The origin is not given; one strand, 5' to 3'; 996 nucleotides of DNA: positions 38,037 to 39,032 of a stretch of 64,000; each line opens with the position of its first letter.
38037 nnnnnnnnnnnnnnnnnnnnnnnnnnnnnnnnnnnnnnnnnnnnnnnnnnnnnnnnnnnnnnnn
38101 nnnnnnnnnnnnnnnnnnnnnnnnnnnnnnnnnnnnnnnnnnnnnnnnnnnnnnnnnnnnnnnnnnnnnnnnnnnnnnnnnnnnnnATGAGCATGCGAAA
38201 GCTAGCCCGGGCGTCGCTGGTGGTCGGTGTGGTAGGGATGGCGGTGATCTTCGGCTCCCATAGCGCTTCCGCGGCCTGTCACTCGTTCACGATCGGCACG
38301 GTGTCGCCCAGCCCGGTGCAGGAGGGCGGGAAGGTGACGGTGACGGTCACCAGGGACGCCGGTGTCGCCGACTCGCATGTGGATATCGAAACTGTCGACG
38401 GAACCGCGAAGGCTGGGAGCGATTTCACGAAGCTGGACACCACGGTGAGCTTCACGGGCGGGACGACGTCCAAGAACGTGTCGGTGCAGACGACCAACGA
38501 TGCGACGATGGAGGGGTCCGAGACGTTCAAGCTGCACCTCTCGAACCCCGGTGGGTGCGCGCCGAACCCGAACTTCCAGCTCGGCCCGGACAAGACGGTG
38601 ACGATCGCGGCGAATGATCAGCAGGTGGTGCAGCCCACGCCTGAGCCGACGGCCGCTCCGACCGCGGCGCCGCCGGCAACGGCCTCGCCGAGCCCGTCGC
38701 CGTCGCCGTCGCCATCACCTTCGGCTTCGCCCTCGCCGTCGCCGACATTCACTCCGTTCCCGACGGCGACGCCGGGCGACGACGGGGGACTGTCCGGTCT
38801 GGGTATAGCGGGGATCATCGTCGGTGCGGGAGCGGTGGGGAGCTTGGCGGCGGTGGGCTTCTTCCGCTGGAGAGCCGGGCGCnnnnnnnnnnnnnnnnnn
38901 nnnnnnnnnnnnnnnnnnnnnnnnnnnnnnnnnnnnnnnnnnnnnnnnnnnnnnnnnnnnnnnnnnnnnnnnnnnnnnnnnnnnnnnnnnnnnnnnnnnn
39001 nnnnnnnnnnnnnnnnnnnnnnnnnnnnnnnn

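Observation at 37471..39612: Three tandem paralogous secreted Calx-beta proteins sharing a conserved C-terminal motif-TM-Arg tail (candidate novel sorting signal)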

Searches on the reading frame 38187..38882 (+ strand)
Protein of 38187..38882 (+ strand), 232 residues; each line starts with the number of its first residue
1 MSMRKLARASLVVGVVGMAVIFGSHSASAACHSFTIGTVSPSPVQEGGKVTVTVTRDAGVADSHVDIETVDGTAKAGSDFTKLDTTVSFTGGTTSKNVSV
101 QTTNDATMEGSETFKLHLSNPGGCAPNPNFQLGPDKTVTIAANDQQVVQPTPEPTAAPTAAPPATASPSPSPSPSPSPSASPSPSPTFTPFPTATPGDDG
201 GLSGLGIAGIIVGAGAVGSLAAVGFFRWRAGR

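Call 4: search_protein_families(library=pfam, proteins=[window:38187-38882:+], max_evalue=1)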
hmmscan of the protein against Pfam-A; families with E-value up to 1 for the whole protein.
window:38187-38882:+ (232 aa): 2 families
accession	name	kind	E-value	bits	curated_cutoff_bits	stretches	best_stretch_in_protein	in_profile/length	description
PF03160.20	Calx-beta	-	6.1e-17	62.2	27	1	46-142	20-115/119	Calx-beta domain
PF05887.16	Trypan_PARP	-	0.0079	16.6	100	1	135-222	44-133/134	Procyclic acidic repetitive protein (PARP)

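Call 5: search_protein_families(library=ncbifam, proteins=[window:38187-38882:+], max_evalue=10)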
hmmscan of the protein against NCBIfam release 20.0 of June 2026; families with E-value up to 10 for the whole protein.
window:38187-38882:+ (232 aa): 7 families
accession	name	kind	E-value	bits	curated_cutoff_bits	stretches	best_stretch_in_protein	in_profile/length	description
TIGR00845.1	caca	equivalog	8.4e-12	43.7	679.85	1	45-121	408-486/921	sodium/calcium exchanger 1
NF037973.1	metallo_SslE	exception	0.011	13.1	3000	1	154-196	46-88/1519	lipoprotein metalloprotease SslE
NF038115.1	SVAGG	subfamily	0.016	14.3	150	1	50-116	282-352/407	SVAGG family GlyGly-CTERM protein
TIGR03354.1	VI_FHA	hypoth_equivalog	0.16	11.8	120.25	1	93-187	133-223/420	type VI secretion system-associated FHA domain protein TagH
NF041620.1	MXAN_5187_fam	hypoth_equivalog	0.18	11.4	200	1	145-197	368-421/601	MXAN_5187 family protein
NF040983.1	BimA_second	exception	4.5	6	600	1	149-196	97-144/381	trimeric autotransporter actin-nucleating factor BimA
NF033930.1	pneumo_PspA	exception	4.6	5.8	850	1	143-185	351-388/659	pneumococcal surface protein A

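Call 7: find_homologous_proteins(query=window:38187-38882:+)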
Query window:38187-38882:+ (232 aa): 54 proteins with E <= 0.001 among 8000 candidates.
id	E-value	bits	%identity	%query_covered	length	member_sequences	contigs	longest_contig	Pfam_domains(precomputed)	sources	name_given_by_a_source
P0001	6.5e-127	440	90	99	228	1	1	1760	PF03160.21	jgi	jgi:hypothetical protein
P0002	6.3e-88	312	68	99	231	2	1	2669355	PF03160.21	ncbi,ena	-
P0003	5.9e-81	289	60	99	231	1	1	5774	PF03160.21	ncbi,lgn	-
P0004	1.8e-50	190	49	97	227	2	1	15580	PF03160.21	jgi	jgi:hypothetical protein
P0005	2.8e-49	186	53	59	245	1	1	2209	PF03160.21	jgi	jgi:hypothetical protein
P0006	1.7e-48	183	52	61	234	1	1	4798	PF03160.21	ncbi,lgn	-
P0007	2.0e-48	183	52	98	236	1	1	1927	PF03160.21,PF27998.1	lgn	-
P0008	1.9e-46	177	48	88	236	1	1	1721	PF03160.21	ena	-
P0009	6.4e-44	168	56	51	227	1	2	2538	PF03160.21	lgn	-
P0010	2.0e-43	167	61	61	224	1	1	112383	PF03160.21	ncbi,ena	-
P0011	4.2e-42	162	51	69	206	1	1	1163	PF03160.21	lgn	-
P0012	1.1e-41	161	50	56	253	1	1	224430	PF03160.21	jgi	jgi:Calx-beta domain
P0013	1.3e-41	161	55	61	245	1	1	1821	PF03160.21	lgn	-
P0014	8.2e-41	158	41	88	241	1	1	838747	PF03160.21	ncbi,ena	-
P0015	5.4e-40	155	44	93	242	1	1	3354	PF03160.21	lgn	-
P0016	4.5e-38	149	56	61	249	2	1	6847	PF03160.21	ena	-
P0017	9.3e-38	148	44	85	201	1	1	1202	PF03160.21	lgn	-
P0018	2.0e-37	147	45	91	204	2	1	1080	PF03160.21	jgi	jgi:hypothetical protein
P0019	2.5e-37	147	51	55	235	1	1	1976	PF03160.21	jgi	jgi:hypothetical protein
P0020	5.0e-37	146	52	61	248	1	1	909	PF03160.21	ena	-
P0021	5.9e-37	146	55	61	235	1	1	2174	PF03160.21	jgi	jgi:hypothetical protein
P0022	9.1e-37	145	58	48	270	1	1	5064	PF03160.21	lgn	-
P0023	1.5e-36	144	60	51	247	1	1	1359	PF03160.21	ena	-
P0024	1.8e-36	144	48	61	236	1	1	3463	PF03160.21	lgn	-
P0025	2.5e-36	143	47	80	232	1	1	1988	PF03160.21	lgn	-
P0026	6.4e-36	142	45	86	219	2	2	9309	PF03160.21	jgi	jgi:hypothetical protein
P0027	1.3e-35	141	49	61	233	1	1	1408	PF03160.21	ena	-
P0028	1.4e-35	141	43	86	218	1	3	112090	PF03160.21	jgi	jgi:hypothetical protein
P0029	2.2e-35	140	52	68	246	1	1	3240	PF03160.21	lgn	-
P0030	9.2e-35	138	44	89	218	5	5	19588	PF03160.21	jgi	jgi:hypothetical protein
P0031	6.2e-34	136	49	73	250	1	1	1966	PF03160.21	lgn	-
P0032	8.7e-34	135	50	61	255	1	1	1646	PF03160.21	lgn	-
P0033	1.1e-33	135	42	99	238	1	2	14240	PF03160.21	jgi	jgi:hypothetical protein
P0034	1.4e-33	135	52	61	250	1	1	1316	PF03160.21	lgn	-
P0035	1.5e-33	134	49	61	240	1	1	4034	PF03160.21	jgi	jgi:hypothetical protein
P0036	1.7e-33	134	54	67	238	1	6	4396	PF03160.21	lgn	-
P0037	2.2e-33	134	52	51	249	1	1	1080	PF03160.21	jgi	jgi:hypothetical protein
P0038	2.5e-33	134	51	61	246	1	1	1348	PF03160.21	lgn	-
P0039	2.8e-33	134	45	88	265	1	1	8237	PF03160.21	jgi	jgi:hypothetical protein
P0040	7.3e-33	132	44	89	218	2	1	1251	PF03160.21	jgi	jgi:hypothetical protein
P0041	1.9e-32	131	46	62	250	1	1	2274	PF03160.21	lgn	-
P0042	6.7e-32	129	42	99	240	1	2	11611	PF03160.21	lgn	-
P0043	2.2e-31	127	50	51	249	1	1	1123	PF03160.21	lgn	-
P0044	3.9e-31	126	38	91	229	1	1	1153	PF03160.21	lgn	-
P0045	4.0e-31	126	51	57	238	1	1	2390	PF03160.21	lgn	-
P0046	3.9e-30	123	55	51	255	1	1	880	PF03160.21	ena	-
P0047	1.1e-29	122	54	49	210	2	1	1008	PF03160.21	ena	-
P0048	1.4e-28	118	54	49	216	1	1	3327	PF03160.21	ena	-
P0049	2.0e-28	118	53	48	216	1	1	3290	PF03160.21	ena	-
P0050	2.3e-28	117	47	61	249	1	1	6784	PF03160.21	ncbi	-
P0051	1.5e-27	115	49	61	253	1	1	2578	PF03160.21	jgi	-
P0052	2.1e-25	108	56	55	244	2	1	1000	PF03160.21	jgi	jgi:hypothetical protein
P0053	2.9e-16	78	35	97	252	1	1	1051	PF03160.21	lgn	-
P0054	4.7e-6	44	-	-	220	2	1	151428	PF00127.27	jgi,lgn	jgi:plastocyanin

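Call 14: find_related_loci(query=A3, collection=genome_contigs, flank=10000)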
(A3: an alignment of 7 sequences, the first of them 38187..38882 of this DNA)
Query A3 (232 aa) in genome_contigs; peptide patterns used: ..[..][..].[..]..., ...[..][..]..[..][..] (x = any residue, [..] = any of these).
318 stretches matched a pattern; 15 encode a relative of the query (tblastn E <= 1e-3); 15 distinct loci.
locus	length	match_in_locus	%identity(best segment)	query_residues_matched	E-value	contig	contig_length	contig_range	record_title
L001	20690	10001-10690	68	3-231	2e-76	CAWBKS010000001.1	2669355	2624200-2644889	MAG: uncultured Actinomycetes bacterium isolate MFD09212.bin.2.201 genome assembly, contig: contig_17128, whole genome s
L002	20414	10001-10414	61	8-148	5e-48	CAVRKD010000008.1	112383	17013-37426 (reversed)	MAG: uncultured Actinomycetes bacterium isolate MFD01275.bin.1.251 genome assembly, contig: contig_57374, whole genome s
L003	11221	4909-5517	41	29-229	9e-45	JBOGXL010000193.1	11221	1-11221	MAG: Actinomycetota bacterium isolate M3-S_metawrap_bin.66 k127_970862, whole genome shotgun sequence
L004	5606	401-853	51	4-157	5e-40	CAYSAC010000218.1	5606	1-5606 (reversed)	MAG TPA_asm: uncultured Acidimicrobiaceae bacterium isolate SRP136066_co1_115 genome assembly, contig: NODE_24725_length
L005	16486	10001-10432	51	2-145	1e-39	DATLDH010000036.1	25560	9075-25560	MAG TPA_asm: Acidimicrobiales bacterium isolate SMAG_U14345 k141_3861645, whole genome shotgun sequence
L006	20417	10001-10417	48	2-144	3e-31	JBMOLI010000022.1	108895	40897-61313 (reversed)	MAG: Actinomycetota bacterium isolate Betzabe_MAG020 MAG020_22, whole genome shotgun sequence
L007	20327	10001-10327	57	34-144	1e-30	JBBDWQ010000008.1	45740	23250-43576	MAG: Acidimicrobiales bacterium isolate LejiaD_68_331 Lejia_D_1373_length_45740_cov_199, whole genome shotgun sequence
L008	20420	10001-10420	46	1-144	2e-30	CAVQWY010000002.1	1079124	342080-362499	MAG: uncultured Microthrixaceae bacterium isolate MFD04212.bin.2.38 genome assembly, contig: contig_2857, whole genome s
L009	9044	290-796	52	65-125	2e-11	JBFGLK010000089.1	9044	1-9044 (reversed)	MAG: Candidatus Promineifilaceae bacterium isolate Mix_sand03.2021.01.D.81 k141_2206417_length_9044_cov_8.8679, whole ge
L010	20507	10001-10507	50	68-123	8e-10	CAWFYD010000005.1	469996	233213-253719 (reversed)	MAG: uncultured Acidimicrobiia bacterium isolate MFD05442.bin.2.104 genome assembly, contig: contig_19647, whole genome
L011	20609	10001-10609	40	34-121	2e-9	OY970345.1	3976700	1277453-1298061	MAG: uncultured Verrucomicrobiae bacterium isolate MFD04212.bin.2.122 genome assembly, chromosome: 1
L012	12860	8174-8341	48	65-120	2e-9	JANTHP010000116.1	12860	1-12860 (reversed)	MAG: Anaerolineae bacterium isolate bin30017 c_000000000721, whole genome shotgun sequence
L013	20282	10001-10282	45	50-145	5e-9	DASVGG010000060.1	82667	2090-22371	MAG TPA_asm: Pyrinomonadaceae bacterium isolate SMAG_U2109 k141_187050, whole genome shotgun sequence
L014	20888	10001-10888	41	12-121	2e-7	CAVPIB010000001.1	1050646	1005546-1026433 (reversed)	MAG: uncultured Actinomycetes bacterium isolate MFD09964.bin.1.67 genome assembly, contig: contig_2264, whole genome sho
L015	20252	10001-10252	36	44-123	2e-6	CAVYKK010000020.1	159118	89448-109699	MAG: uncultured Methanocellaceae archaeon isolate MFD05674.bin.2.161 genome assembly, contig: contig_37844, whole genome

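Call 35: find_encoding_contigs(protein=P0014, flank=10000, max_places=2)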
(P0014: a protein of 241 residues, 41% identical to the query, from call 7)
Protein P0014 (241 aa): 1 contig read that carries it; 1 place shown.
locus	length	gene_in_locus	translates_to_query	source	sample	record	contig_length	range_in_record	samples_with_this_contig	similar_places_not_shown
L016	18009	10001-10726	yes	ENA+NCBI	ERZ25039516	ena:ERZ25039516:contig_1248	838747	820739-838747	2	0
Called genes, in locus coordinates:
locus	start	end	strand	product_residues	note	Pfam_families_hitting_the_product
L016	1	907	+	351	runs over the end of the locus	PF00127:Copper-bind (faint)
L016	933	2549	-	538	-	PF03109:ABC1, PF01163:RIO1 (weak)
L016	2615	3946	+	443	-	PF00144:Beta-lactamase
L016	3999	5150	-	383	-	PF02720:DUF222, PF01844:HNH (weak)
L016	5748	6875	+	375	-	PF01068:DNA_ligase_A_M, PF04679:DNA_ligase_A_C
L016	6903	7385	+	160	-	PF00378:ECH_1, PF16113:ECH_2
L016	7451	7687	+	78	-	-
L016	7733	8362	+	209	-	-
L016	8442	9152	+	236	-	PF03160:Calx-beta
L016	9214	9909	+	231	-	-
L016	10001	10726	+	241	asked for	PF03160:Calx-beta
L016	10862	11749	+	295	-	-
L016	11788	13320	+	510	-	PF01266:DAO (weak), PF01494:FAD_binding_3 (faint), PF07992:Pyr_redox_2 (faint)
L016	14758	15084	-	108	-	PF00072:Response_reg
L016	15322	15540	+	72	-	PF13175:AAA_15 (weak), PF13476:AAA_23 (weak)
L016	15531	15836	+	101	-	-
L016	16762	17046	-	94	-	-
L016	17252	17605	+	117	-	-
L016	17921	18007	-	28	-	?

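Call 38: predict_structure(alignment_id=A2)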
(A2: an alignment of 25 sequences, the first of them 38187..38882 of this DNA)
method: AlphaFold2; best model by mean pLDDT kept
length: 232 residues; sequences in the alignment: 25
mean_pLDDT: 76.6   pTM: 0.54
mean pLDDT of the five models: 76.6, 76.3, 74.8, 74.3, 73.8
residues with pLDDT >= 90: 89; 70-90: 54; 50-70: 66; < 50: 23
segments of 3 or more residues with pLDDT < 50: 172-174, 197-210
pLDDT, mean of each block of 10 residues (from residue 1): 67 75 62 92 96 92 95 97 97 95 91 97 77 95 70 78 58 54 62 50 44 54 67 52
secondary structure, 60 per line:
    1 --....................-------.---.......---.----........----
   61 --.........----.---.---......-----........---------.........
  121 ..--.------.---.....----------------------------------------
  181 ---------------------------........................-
elements in order: H3-22 E34-40 E49-56 E63-71 E84-89 E95-102 E112-122 E136-140 H208-231

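Call 41: find_encoding_contigs(protein=P0012, flank=10000, max_places=1)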
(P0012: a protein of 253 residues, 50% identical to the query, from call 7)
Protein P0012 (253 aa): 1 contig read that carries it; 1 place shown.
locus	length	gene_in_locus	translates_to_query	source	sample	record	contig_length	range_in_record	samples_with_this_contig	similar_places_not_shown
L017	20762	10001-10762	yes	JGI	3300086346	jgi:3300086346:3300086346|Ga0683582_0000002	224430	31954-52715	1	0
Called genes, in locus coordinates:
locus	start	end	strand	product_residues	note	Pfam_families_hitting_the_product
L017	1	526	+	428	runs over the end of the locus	PF03453:MoeA_N, PF00994:MoCF_biosynth, PF03454:MoeA_C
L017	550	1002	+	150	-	PF01967:MoaC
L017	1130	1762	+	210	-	-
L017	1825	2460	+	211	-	-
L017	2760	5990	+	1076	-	PF00211:Guanylate_cyc, PF13240:Zn_Ribbon_1 (weak), PF13248:Zn_ribbon_3 (weak), PF13191:AAA_16, PF13424:TPR_12 (faint)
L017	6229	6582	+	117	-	PF12840:HTH_20, PF01022:HTH_5, PF01047:MarR (faint), PF12802:MarR_2 (weak)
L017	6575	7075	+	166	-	PF10604:Polyketide_cyc2, PF08327:AHSA1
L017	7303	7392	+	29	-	-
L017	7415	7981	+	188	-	PF14081:DUF4262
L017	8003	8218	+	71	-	-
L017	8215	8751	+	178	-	PF13238:AAA_18 (faint)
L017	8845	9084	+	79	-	-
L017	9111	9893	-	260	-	PF00775:Dioxygenase_C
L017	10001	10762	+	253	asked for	PF03160:Calx-beta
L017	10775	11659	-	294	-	-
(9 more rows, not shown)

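Call 42: find_encoding_contigs(protein=P0028, flank=10000, max_places=1)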
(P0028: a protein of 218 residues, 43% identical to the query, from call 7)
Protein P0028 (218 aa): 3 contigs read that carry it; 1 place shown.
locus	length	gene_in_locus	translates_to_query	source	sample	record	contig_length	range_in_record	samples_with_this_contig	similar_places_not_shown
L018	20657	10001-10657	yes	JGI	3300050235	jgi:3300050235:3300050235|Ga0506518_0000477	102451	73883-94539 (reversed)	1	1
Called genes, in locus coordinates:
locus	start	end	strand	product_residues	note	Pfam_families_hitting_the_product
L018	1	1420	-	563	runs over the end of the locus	PF03706:LPG_synthase_TM, PF00535:Glycos_transf_2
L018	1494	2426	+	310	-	PF01073:3Beta_HSD, PF01370:Epimerase, PF04321:RmlD_sub_bind, PF07993:NAD_binding_4 (faint), PF16363:GDP_Man_Dehyd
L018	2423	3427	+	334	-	PF01547:SBP_bac_1, PF13531:SBP_bac_11, PF13416:SBP_bac_8, PF13343:SBP_bac_6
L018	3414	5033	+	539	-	PF00528:BPD_transp_1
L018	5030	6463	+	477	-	-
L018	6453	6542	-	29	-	-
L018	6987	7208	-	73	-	-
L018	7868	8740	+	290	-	PF10646:Germane, PF10648:Gmad2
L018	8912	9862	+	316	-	-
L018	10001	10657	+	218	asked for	PF03160:Calx-beta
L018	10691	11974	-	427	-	PF24684:Vgb_lyase, PF21959:DUF6923 (faint), PF08450:SGL (faint), PF24684:Vgb_lyase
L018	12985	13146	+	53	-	-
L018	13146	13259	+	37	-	-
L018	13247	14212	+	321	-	PF13302:Acetyltransf_3 (faint), PF13527:Acetyltransf_9 (faint), PF00583:Acetyltransf_1, PF13508:Acetyltransf_7, PF08445:FR47 (faint), PF13673:Acetyltransf_10 (weak), PF00583:Acetyltransf_1, PF13508:Acetyltransf_7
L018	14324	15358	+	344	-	PF10092:DUF2330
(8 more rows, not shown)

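Call 43: find_encoding_contigs(protein=P0010, flank=10000, max_places=1)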
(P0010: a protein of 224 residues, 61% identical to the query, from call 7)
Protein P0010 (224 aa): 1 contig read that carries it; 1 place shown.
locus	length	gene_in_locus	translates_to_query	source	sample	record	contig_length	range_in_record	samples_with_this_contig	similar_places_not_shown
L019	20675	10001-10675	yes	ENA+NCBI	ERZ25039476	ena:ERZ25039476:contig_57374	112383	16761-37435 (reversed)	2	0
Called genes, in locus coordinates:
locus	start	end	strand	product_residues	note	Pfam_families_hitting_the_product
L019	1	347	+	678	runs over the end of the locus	PF02897:Peptidase_S9_N, PF00326:Peptidase_S9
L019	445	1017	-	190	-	PF00702:Hydrolase, PF13419:HAD_2 (weak)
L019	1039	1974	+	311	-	PF02586:SRAP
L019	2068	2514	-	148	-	PF00885:DMRL_synthase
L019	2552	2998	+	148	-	PF00376:MerR, PF13411:MerR_1, PF09278:MerR-DNA-bind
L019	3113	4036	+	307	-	-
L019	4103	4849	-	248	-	PF11716:MDMPI_N, PF07398:MDMPI_C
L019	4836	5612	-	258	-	PF00459:Inositol_P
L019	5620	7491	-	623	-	PF13292:DXP_synthase_N, PF02775:TPP_enzyme_C (faint), PF02779:Transket_pyr, PF02780:Transketolase_C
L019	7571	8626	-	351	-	PF00348:polyprenyl_synt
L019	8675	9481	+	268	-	PF00211:Guanylate_cyc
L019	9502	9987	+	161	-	PF00255:GSHPx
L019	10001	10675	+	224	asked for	PF03160:Calx-beta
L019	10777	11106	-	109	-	-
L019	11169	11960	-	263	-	PF00106:adh_short, PF08659:KR, PF13561:adh_short_C2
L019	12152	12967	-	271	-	PF14378:PAP2_3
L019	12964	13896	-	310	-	PF03706:LPG_synthase_TM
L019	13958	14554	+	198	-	-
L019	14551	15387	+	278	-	PF02129:Peptidase_S15 (weak), PF00561:Abhydrolase_1, PF12146:Hydrolase_4, PF12697:Abhydrolase_6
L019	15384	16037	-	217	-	-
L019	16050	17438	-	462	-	-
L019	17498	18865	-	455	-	-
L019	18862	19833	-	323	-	-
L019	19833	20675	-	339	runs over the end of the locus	-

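Call 44: fold_search(model_id=the predicted structure, library=pdb)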
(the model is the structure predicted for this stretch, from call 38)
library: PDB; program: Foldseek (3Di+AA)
matches with E <= 10: 1948; with E <= 0.001: 36
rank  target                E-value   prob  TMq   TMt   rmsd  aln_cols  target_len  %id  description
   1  2dpk                  6.4e-08  1.00  0.40  0.72   3.5       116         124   34  The Crystal Structure of the Primary Ca2+ Sensor of the Na+/Ca2+ Exchanger (released 2006-06-13)
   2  3e9t_B                1.3e-07  1.00  0.40  0.78   3.2       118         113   26  Crystal structure of Apo-form Calx CBD1 domain (released 2009-09-01)
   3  9iv8                  1.6e-07  1.00  0.40  0.13  26.1       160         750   26  Cryo-EM structure of human NCX1 in PIP2 diC8 bound state (released 2025-03-19)
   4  3gin_A                1.7e-07  1.00  0.41  0.80   2.6       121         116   30  Crystal structure of E454K-CBD1 (released 2009-04-21)
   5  3gin_B                1.7e-07  1.00  0.40  0.77   3.4       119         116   33  Crystal structure of E454K-CBD1 (released 2009-04-21)
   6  8jp0                  1.8e-07  1.00  0.41  0.14   3.3       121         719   32  structure of human sodium-calciumexchanger NCX1 (released 2024-01-03)
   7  8sgt_A                1.8e-07  1.00  0.40  0.14  27.2       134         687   28  Cryo-EM structure of human NCX1 in Ca2+ bound, activated state (group II in the presence of 0.5 mM Ca2+) (released 2023-10-11)
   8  3e9t_A                2.5e-07  1.00  0.38  0.75   3.2       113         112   26  Crystal structure of Apo-form Calx CBD1 domain (released 2009-09-01)
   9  8sgj_A                3.5e-07  1.00  0.41  0.13   3.2       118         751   32  Cryo-EM structure of human NCX1 in apo inactivated state (released 2023-10-11)
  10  3ead_A                9.1e-07  1.00  0.40  0.79   3.1       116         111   27  Crystal structure of CALX-CBD1 (released 2009-09-08)
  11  3ead_C                1.1e-06  1.00  0.42  0.84   2.4       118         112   28  Crystal structure of CALX-CBD1 (released 2009-09-08)
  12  3us9                  1.6e-06  1.00  0.38  0.35   4.1       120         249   31  Crystal Structure of the NCX1 Intracellular Tandem Calcium Binding Domains(CBD12) (released 2012-07-11)
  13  3fq4_B                1.9e-06  1.00  0.35  0.66   3.8       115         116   24  Crystal structure of the Calx-beta domain of integrin beta4 (released 2009-06-23)
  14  3ead_B                2.0e-06  1.00  0.41  0.80   2.9       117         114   28  Crystal structure of CALX-CBD1 (released 2009-09-08)
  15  3fso_B                2.1e-06  1.00  0.35  0.68   3.7       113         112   24  Crystal structure of the Calx-beta domain of integrin beta4, calcium soak (released 2009-06-23)
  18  3fq4_A                3.1e-06  1.00  0.37  0.76   3.3       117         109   24  Crystal structure of the Calx-beta domain of integrin beta4 (released 2009-06-23)
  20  3e9t_C                4.5e-06  1.00  0.34  0.71   3.7       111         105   23  Crystal structure of Apo-form Calx CBD1 domain (released 2009-09-01)
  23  3e9t_D                9.0e-06  1.00  0.36  0.77   3.3       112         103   25  Crystal structure of Apo-form Calx CBD1 domain (released 2009-09-01)
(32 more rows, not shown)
